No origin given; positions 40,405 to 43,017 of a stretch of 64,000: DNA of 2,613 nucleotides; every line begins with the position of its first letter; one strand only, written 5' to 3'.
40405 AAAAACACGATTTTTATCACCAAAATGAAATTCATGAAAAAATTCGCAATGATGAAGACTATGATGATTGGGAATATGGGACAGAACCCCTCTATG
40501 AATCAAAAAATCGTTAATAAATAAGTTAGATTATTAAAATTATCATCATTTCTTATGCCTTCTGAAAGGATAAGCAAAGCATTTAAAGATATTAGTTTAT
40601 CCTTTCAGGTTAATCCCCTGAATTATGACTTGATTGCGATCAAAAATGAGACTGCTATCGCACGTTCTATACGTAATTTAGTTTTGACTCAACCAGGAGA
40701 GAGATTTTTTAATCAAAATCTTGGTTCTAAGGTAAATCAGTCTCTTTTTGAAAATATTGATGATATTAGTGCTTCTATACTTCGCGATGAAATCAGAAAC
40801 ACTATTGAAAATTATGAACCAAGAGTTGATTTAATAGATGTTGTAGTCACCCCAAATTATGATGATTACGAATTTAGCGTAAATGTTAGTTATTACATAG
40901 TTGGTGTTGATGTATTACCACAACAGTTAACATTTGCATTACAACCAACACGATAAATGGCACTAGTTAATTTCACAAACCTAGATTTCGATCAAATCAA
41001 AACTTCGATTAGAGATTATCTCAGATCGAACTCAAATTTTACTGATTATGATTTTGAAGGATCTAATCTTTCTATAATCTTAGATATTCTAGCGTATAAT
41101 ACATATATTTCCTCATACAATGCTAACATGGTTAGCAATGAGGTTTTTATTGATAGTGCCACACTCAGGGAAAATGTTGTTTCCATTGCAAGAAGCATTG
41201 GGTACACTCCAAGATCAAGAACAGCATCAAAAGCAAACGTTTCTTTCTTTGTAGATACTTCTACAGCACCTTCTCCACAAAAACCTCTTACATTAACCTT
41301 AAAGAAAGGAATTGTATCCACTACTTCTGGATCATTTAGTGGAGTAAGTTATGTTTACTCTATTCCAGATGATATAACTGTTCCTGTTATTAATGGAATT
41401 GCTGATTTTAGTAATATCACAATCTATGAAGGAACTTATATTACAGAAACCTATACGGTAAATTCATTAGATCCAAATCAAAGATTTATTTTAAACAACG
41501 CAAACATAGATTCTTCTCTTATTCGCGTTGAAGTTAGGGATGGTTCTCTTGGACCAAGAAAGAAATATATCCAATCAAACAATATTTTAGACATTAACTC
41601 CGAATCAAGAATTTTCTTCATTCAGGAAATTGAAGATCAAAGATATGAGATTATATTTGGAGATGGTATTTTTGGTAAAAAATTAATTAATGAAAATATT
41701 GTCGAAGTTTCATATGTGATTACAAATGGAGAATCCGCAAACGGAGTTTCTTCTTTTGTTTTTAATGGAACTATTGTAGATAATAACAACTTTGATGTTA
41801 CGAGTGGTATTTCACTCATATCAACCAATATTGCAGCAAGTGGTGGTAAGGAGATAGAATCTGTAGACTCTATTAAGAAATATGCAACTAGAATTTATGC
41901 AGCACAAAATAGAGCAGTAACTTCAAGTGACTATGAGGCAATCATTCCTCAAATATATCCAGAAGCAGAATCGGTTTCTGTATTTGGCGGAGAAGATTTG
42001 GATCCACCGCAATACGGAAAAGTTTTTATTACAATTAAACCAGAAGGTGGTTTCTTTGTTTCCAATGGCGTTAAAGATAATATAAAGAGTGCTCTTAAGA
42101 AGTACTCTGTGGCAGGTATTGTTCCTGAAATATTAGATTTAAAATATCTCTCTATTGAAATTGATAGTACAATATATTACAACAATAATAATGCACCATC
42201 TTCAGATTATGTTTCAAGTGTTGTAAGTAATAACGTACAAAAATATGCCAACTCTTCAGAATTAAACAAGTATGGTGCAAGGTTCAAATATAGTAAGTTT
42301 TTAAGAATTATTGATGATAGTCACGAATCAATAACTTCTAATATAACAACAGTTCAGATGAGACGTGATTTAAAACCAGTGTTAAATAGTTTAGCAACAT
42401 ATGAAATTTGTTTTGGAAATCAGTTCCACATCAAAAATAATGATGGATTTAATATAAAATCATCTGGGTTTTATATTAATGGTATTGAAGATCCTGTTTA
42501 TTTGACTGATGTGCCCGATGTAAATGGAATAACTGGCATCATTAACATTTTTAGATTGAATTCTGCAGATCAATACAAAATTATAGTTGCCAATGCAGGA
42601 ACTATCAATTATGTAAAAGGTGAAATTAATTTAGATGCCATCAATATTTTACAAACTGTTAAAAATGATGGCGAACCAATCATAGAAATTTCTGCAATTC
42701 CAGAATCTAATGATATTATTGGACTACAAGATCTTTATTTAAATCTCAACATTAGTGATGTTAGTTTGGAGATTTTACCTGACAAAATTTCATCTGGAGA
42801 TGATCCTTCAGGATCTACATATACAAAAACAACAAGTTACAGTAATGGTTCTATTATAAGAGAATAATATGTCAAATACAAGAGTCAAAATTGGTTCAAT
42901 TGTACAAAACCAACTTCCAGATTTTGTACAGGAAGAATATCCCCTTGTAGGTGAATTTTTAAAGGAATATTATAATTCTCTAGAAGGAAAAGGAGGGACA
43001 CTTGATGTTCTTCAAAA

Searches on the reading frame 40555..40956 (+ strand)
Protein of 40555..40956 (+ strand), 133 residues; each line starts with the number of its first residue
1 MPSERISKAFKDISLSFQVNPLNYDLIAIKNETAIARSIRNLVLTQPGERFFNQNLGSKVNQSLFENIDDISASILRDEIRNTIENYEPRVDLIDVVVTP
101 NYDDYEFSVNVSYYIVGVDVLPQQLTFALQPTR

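Call 14: search_protein_families(library=phrogs, proteins=[window:40555-40956:+], max_evalue=0.01)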
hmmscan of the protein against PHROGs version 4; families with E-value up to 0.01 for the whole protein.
window:40555-40956:+ (133 aa): 4 families
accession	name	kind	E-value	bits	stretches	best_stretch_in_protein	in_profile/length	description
phrog_261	-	tail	2e-53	183.2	1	4-133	16-145/312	baseplate wedge subunit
phrog_43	-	tail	1.3e-11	45.2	1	29-117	16-105/126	baseplate wedge subunit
phrog_37990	-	tail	3.6e-09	37.4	1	56-118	4-66/80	baseplate wedge subunit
phrog_975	-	tail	0.00021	21.5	1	15-112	118-214/238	baseplate protein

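Call 15: search_protein_families(library=pfam, proteins=[window:40555-40956:+], max_evalue=0.01)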
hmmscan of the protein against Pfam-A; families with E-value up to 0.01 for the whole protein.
window:40555-40956:+ (133 aa): 1 family
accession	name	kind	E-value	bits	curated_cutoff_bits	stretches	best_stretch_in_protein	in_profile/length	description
PF04965.19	GPW_gp25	-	7.1e-14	51.8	27.2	1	32-115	4-91/96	Baseplate wedge protein gp25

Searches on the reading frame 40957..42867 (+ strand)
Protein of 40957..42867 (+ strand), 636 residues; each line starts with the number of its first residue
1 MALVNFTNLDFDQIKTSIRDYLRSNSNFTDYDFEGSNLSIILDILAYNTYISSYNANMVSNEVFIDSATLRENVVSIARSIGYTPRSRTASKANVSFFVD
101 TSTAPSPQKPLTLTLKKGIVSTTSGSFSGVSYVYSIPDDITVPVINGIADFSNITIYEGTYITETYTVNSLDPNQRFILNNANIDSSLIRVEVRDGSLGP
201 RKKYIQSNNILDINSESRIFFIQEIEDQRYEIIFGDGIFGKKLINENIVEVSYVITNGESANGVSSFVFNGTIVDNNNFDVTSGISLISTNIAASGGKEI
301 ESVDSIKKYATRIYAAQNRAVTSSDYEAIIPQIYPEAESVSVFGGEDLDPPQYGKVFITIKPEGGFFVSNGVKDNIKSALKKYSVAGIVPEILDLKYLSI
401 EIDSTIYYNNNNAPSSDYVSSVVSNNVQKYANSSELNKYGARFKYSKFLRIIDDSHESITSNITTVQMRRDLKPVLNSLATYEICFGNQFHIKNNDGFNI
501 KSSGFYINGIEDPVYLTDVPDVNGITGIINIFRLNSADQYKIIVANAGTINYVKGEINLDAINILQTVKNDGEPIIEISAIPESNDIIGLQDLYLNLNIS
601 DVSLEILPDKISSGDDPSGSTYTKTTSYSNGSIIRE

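Call 7: search_dna_similar(query=window:40957-42867:+, collection=phages, mode=protein, max_rows=15)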
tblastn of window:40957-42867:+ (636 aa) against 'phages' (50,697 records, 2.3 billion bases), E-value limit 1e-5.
Records with a match: 2383; places in all: 2391; records where one place covers at least 80% of the query: 783.
Best place of each record, by identity: <60% 2383.
By first word of the organism name: Escherichia 633; Synechococcus 374; Klebsiella 319; Salmonella 192; Vibrio 126; Shigella 89; Aeromonas 79; Acinetobacter 71; Cyanophage 61; Enterobacter 59; and 51 more.
By host as written in the record: - 442; Escherichia coli 269; Klebsiella pneumoniae 110; Synechococcus 107; Synechococcus sp. 38; Escherichia coli O157:H7 35; Salmonella enterica 29; Synechococcus sp. WH7803 28; and 517 more.
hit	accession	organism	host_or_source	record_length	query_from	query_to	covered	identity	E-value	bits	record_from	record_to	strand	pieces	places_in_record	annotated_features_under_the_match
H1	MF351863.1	Synechococcus phage Bellamy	Synechococcus str. WH8109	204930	1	617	97%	59.2%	0e+0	648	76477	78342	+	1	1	110: baseplate wedge subunit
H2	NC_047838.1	Synechococcus phage Bellamy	Synechococcus str. WH8109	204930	1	617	97%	59.2%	0e+0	648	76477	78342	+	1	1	110: baseplate wedge subunit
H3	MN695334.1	Synechococcus phage B3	Synechoccus sp.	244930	1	616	97%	58.9%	0e+0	603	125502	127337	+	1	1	baseplate wedge subunit (x2)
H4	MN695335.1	Synechococcus phage B23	Synechoccus sp.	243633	1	616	97%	58.9%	0e+0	602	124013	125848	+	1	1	baseplate wedge subunit (x2)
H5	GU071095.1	Synechococcus phage S-SM2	Synechococcus sp. WH8017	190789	1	617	97%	58.6%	0e+0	647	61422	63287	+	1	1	gp6: baseplate wedge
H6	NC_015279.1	Synechococcus phage S-SM2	Synechococcus sp. WH8017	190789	1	617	97%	58.6%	0e+0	647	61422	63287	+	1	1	gp6: baseplate wedge subunit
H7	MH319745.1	Marine virus AG-345-E15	single cell amplified by WGA-X; seawater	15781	1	617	97%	57.9%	0e+0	620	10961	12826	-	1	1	record has no annotation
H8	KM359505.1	Prochlorococcus phage P-TIM68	Prochlorococcus sp. MIT9515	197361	1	611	96%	57.6%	0e+0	635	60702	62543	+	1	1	putative baseplate wedge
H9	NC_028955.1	Prochlorococcus phage P-TIM68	Prochlorococcus sp. MIT9515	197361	1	611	96%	57.6%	0e+0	635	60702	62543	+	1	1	baseplate wedge subunit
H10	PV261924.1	Synechococcus phage RN05-S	Synechococcus sp. MW02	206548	1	616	97%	55.9%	0e+0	619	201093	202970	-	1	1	baseplate wedge subunit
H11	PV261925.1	Synechococcus phage RB11-B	Synechococcus sp. MW02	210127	1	616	97%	55.9%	0e+0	619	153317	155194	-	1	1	baseplate wedge subunit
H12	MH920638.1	Synechococcus phage S-B05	Synechococcus sp. MW02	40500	1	616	97%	55.9%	0e+0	619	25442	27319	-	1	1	baseplate wedge subunit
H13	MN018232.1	Synechococcus phage S-B43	Synechococcus sp. MW02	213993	1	616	97%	55.9%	0e+0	619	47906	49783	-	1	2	baseplate wedge subunit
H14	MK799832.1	Synechococcus phage S-B05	Synechococcus sp. MW02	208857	1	616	97%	55.9%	0e+0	619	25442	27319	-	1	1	baseplate wedge subunit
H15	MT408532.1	Synechococcus phage SynMITS9220M01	Synechococcus sp. MIT S9220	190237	1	617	97%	54.0%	7e-179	569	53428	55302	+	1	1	baseplate wedge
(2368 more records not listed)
